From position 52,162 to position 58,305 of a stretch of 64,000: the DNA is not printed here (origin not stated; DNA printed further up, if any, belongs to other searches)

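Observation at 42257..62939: About 21-kb run of six same-strand genes for signal-peptide/TM proteins with no recognisable domains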

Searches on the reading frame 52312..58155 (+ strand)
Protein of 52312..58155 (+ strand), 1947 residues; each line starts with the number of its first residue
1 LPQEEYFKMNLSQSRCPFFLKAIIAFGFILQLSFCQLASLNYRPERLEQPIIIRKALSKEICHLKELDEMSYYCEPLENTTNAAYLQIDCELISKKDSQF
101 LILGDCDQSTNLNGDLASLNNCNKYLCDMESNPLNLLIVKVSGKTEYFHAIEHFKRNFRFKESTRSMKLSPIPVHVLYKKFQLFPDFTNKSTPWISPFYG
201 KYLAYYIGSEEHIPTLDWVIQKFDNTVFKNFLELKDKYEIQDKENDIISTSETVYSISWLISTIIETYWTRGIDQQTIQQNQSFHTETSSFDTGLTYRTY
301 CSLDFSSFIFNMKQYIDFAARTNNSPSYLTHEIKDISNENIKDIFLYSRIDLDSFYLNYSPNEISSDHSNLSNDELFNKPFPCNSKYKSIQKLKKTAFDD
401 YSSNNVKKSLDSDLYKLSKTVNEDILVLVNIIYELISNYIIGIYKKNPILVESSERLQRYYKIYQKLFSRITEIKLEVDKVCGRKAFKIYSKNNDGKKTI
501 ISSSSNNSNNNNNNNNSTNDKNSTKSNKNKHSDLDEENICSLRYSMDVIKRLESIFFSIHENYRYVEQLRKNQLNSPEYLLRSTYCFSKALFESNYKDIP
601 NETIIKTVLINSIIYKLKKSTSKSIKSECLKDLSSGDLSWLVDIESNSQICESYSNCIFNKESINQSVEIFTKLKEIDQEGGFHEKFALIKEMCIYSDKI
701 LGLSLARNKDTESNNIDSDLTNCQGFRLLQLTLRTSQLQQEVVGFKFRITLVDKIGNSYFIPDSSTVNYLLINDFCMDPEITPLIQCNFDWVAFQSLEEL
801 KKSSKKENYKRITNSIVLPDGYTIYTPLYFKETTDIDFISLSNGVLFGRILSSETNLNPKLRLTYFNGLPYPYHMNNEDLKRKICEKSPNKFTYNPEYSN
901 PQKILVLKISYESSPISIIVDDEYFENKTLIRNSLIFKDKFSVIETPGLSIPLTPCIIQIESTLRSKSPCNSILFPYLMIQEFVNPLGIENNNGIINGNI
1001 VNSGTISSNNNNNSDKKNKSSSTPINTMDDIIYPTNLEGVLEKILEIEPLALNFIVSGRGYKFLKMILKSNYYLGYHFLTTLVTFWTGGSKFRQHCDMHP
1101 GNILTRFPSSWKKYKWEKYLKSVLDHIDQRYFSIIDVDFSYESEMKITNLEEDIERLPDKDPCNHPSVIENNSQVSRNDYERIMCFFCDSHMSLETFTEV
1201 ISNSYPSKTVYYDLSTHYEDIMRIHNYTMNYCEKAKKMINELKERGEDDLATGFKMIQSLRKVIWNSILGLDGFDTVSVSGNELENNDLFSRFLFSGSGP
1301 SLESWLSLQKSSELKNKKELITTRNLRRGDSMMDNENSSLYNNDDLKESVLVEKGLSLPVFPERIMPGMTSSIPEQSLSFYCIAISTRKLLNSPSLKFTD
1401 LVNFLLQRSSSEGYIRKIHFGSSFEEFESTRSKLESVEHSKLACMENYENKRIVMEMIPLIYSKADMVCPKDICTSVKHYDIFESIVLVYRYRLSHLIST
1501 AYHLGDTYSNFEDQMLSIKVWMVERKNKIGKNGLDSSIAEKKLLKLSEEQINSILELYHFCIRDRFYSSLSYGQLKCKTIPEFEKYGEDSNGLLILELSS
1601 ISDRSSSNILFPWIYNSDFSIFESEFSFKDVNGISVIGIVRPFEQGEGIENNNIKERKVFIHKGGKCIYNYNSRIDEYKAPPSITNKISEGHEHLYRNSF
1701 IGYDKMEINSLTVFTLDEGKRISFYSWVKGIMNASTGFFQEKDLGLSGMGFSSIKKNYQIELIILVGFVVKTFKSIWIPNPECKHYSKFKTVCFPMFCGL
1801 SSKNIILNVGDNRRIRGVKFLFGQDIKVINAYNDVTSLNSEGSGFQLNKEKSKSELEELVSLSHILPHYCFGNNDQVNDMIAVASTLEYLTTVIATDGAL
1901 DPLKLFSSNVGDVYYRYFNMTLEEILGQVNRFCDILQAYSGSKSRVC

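Call 4: search_protein_families(library=pfam, proteins=[window:52312-58155:+], max_evalue=1)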
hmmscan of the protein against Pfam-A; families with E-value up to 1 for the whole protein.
window:52312-58155:+ (1947 aa): 1 family
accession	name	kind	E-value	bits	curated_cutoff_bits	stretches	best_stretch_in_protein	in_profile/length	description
PF21910.2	GH85_C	-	0.015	16.1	27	1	469-514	14-59/95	GH85 endohexosaminidases, C-terminal domain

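Call 33: find_homologous_proteins(query=window:52336-58152:+, max_evalue=0.001)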
Query window:52336-58152:+ (1939 aa): 4 proteins with E <= 0.001 among 6220 candidates.
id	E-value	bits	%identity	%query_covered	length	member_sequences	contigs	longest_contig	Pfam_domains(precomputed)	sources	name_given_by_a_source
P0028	0.0e+0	4244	97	100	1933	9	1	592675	-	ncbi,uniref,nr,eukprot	ncbi:Uncharacterized protein GY17_00001461 [Cryptosporidium hominis]|uniref:Uncharacterized protein 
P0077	0.0e+0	3958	89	100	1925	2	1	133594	-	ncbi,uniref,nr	ncbi:hypothetical protein CmeUKMEL1_12690 [Cryptosporidium meleagridis]|uniref:Uncharacterized prote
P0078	0.0e+0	3132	71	100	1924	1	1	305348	-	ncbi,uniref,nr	ncbi:large containing a signal peptide [Cryptosporidium sp. chipmunk genotype I]|uniref:large contai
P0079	0.0e+0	1913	47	100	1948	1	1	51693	-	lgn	-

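Call 34: find_encoding_contigs(protein=P0079, flank=10000, max_places=2)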
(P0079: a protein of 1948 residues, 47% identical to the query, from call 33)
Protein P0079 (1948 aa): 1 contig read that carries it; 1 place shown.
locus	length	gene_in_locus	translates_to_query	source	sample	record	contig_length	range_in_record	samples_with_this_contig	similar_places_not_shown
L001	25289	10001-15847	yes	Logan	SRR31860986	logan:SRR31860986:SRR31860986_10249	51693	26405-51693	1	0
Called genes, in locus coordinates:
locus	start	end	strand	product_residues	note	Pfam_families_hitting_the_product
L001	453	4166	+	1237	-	-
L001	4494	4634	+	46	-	-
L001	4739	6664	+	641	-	-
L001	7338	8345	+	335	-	-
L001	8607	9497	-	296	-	-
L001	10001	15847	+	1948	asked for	-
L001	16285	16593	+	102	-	-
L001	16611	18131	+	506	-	-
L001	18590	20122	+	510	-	-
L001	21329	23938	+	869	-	-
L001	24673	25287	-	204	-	?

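Call 43: search_solved_structures(query=window:52336-58152:+, max_evalue=1)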
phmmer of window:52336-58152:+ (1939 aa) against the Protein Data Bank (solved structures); distinct sequences matched with E-value up to 1: 1.
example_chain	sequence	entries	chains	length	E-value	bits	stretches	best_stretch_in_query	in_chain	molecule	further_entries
8ga8_J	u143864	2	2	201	0.45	10.6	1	482-517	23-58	Transcriptional regulatory protein SAP30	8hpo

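Call 51: find_encoding_contigs(protein=P0077, flank=10000, max_places=1)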
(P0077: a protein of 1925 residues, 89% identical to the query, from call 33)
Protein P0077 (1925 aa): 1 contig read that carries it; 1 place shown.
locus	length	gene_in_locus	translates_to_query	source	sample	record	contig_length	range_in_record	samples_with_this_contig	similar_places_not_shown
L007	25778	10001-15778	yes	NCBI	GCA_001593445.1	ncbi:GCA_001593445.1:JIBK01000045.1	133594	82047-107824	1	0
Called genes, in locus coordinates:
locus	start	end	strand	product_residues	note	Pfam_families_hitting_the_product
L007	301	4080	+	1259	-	-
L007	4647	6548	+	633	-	-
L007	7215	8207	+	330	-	-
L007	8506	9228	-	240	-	-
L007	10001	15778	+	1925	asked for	-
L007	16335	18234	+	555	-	-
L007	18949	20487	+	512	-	-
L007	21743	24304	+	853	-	-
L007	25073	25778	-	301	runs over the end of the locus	-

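Call 91: search_solved_structures(query=A4, max_evalue=1)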
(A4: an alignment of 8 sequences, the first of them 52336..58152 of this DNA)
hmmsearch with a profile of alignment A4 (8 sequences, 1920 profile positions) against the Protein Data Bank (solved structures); distinct sequences matched with E-value up to 1: 0.

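Call 103: search_protein_families(library=pfam, alignment_id=A4, max_evalue=0.1)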
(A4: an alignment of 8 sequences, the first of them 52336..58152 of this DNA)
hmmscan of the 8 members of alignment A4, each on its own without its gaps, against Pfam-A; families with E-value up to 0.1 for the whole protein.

A. member 1, window:52336-58152:+ (1939 aa): 1 family
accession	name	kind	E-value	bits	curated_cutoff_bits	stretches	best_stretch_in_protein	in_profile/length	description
PF21910.2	GH85_C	-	0.015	16.1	27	1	461-506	14-59/95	GH85 endohexosaminidases, C-terminal domain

B. families by the number of members that match (of 8 scanned): 2 families
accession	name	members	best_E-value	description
PF21910.2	GH85_C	2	0.015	GH85 endohexosaminidases, C-terminal domain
PF04937.20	DUF659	1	0.024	Protein of unknown function (DUF 659)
